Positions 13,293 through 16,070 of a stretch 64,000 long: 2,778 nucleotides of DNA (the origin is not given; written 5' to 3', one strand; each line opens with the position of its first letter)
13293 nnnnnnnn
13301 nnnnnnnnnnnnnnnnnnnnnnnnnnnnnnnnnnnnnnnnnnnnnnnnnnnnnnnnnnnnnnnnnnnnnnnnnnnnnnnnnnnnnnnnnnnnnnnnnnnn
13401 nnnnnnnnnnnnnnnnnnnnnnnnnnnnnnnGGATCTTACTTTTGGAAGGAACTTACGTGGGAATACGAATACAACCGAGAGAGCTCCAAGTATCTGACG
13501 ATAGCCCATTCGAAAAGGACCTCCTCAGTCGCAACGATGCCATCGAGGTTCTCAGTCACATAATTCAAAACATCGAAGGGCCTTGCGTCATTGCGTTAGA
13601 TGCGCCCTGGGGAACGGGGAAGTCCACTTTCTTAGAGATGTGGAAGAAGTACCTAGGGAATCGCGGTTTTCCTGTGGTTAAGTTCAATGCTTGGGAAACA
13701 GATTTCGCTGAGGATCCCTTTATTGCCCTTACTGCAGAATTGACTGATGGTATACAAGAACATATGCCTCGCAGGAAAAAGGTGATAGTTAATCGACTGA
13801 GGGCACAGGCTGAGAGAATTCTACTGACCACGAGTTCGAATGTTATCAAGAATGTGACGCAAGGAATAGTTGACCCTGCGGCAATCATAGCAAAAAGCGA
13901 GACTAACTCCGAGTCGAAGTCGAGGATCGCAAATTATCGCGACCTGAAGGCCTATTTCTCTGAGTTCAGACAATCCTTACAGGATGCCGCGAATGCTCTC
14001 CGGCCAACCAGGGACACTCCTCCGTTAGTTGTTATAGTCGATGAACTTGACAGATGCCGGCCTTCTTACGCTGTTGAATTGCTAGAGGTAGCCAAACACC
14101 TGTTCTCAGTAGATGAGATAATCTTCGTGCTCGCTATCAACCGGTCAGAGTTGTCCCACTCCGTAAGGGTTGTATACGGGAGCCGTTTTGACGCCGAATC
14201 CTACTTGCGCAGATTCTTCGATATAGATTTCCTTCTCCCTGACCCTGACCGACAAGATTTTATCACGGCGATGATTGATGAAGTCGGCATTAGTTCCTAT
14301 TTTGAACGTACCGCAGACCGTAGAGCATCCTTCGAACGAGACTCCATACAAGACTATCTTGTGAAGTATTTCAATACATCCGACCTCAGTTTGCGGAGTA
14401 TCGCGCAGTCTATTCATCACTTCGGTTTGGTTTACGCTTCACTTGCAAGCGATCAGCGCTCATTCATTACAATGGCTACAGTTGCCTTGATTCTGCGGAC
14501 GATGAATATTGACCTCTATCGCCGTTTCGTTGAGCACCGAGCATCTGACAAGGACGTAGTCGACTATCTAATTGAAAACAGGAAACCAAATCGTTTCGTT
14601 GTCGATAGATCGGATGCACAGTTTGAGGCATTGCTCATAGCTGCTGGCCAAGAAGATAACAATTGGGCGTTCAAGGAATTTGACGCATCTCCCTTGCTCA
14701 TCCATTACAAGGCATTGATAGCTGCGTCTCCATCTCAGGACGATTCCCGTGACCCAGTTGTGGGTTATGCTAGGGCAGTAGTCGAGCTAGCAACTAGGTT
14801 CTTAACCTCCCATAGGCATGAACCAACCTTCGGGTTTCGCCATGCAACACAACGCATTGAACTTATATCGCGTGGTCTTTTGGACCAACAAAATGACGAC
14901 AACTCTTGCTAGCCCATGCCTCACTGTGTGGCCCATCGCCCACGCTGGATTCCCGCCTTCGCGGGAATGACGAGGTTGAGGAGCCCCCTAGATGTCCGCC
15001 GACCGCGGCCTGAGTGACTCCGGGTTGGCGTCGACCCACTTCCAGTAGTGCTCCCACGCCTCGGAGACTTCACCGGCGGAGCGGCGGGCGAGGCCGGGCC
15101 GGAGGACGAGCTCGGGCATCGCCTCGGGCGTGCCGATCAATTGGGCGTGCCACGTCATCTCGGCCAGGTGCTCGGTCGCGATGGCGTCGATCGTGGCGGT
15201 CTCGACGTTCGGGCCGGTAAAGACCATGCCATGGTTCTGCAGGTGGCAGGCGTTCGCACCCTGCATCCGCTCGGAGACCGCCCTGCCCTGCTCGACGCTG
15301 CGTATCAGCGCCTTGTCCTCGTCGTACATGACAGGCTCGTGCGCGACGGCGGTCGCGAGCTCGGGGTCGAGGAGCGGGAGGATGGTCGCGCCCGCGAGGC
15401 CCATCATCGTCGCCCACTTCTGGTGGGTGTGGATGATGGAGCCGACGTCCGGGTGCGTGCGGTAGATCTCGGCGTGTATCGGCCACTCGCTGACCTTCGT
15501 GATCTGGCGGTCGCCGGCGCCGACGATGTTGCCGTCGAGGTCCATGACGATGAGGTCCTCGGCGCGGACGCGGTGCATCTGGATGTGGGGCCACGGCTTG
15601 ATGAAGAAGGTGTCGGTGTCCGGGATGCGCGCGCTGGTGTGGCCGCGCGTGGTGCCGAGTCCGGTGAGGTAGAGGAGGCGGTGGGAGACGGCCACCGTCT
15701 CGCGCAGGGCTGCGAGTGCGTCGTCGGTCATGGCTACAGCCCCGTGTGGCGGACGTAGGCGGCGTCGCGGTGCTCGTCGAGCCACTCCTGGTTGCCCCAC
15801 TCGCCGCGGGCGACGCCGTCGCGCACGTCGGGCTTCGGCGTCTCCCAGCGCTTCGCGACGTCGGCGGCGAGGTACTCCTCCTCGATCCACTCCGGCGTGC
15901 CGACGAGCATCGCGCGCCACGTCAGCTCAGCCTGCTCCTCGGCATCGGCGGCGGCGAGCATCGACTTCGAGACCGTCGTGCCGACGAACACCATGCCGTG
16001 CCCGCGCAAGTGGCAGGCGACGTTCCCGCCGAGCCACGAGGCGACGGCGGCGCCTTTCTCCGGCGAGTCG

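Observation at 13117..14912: Low-GC soluble KAP-family NTPase placed directly behind an orphan BrnA/DUF4415 antitoxin-like gene: a possible two-gene conflict module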

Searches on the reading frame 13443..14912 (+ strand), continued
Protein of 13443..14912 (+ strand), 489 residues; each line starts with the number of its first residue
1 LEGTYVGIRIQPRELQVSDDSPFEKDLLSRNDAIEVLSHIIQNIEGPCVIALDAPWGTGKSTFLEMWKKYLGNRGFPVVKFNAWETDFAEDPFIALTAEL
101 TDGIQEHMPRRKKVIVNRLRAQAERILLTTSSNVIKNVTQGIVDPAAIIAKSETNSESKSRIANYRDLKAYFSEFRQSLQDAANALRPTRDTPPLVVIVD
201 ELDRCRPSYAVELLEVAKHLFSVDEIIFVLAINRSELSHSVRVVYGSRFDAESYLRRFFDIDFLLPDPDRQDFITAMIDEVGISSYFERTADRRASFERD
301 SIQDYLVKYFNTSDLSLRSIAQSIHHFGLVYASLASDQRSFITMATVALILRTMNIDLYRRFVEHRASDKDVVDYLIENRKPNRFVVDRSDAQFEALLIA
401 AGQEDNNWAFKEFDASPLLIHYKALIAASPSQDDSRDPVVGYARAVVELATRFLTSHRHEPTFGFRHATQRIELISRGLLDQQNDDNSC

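Call 72: search_protein_families(library=padloc, proteins=[L173:2405-3835:+], max_evalue=0.01)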
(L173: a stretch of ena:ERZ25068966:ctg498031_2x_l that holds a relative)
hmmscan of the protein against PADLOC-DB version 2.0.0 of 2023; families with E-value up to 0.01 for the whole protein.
L173:2405-3835:+ (476 aa): 8 families
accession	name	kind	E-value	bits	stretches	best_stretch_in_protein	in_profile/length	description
PDLC04959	PDC-S20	-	3.1e-119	397.6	1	5-462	3-460/464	-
PDLC04956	PDC-S20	-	2.8e-43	147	1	21-400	12-401/450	-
PDLC04957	PDC-S20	-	1.1e-38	131.9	1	20-357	5-345/446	-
PDLC04958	PDC-S20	-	4.4e-37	126.5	1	20-325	3-318/458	-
PDLC02361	PifA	-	8.9e-17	58.9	1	42-263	40-258/720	PifA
PDLC02209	QatA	-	4.2e-13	46.8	2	158-235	177-251/646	-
PDLC02210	QatA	-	4.7e-13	46.5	2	141-238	159-255/593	-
PDLC04140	mad8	-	0.0027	15.3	1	39-235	24-242/314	mads_8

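Call 75: search_solved_structures(query=A2, max_evalue=0.01)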
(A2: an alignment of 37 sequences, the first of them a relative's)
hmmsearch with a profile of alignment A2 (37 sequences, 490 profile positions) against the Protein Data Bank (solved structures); distinct sequences matched with E-value up to 0.01: 0.

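Call 77: find_related_loci(query=A2, collection=viral_contigs, flank=4000)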
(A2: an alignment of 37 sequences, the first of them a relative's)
Query A2 (484 aa) in viral_contigs; peptide patterns used: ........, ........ (x = any residue, [..] = any of these).
385 stretches matched a pattern; 341 encode a relative of the query (tblastn E <= 1e-3); the best 80 are kept; 80 distinct loci.
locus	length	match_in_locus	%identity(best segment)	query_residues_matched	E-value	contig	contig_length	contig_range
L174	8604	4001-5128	30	2-371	3e-62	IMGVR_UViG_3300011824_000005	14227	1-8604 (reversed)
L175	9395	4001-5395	29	5-477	2e-61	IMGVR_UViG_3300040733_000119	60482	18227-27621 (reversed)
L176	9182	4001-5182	32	3-394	4e-61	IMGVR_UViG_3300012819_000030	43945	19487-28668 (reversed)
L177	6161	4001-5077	34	9-371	4e-60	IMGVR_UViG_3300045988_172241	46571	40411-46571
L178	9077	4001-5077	34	9-371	5e-60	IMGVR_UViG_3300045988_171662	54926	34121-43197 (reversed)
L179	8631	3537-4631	36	17-381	4e-60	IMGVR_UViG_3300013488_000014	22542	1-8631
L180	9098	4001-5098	35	10-369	4e-60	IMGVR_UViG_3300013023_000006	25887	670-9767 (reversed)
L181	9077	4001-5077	34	9-371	5e-60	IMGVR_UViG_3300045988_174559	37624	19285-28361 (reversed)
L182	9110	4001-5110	34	2-369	8e-60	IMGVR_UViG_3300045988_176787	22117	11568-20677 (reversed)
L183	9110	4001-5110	34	2-369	8e-60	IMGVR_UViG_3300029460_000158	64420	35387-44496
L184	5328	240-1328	34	9-369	8e-60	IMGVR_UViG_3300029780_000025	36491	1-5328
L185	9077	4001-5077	34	9-371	3e-59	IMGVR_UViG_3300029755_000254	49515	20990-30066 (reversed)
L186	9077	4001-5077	34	9-371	9e-59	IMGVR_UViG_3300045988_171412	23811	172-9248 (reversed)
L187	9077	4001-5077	34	9-371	1e-58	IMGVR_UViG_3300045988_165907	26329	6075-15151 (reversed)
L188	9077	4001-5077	35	9-371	4e-58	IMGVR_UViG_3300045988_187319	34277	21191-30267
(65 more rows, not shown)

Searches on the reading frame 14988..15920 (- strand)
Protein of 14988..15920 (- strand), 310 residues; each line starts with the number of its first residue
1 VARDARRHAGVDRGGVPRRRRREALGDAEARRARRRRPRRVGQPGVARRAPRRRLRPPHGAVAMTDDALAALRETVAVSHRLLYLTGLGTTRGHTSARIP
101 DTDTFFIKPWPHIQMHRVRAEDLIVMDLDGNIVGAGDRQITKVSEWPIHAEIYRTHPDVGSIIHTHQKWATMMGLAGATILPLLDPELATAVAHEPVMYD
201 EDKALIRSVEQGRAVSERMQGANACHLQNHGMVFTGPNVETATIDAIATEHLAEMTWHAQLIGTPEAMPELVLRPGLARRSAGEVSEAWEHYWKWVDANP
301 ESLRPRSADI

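Call 4: search_protein_families(library=pfam, proteins=[window:14988-15920:-], max_evalue=0.01)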
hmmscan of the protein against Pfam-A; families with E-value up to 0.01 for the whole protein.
window:14988-15920:- (310 aa): 1 family
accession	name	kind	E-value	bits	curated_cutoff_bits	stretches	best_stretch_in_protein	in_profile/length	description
PF00596.27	Aldolase_II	-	7.6e-37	127.4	22.2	1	76-256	3-182/183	Class II Aldolase and Adducin N-terminal domain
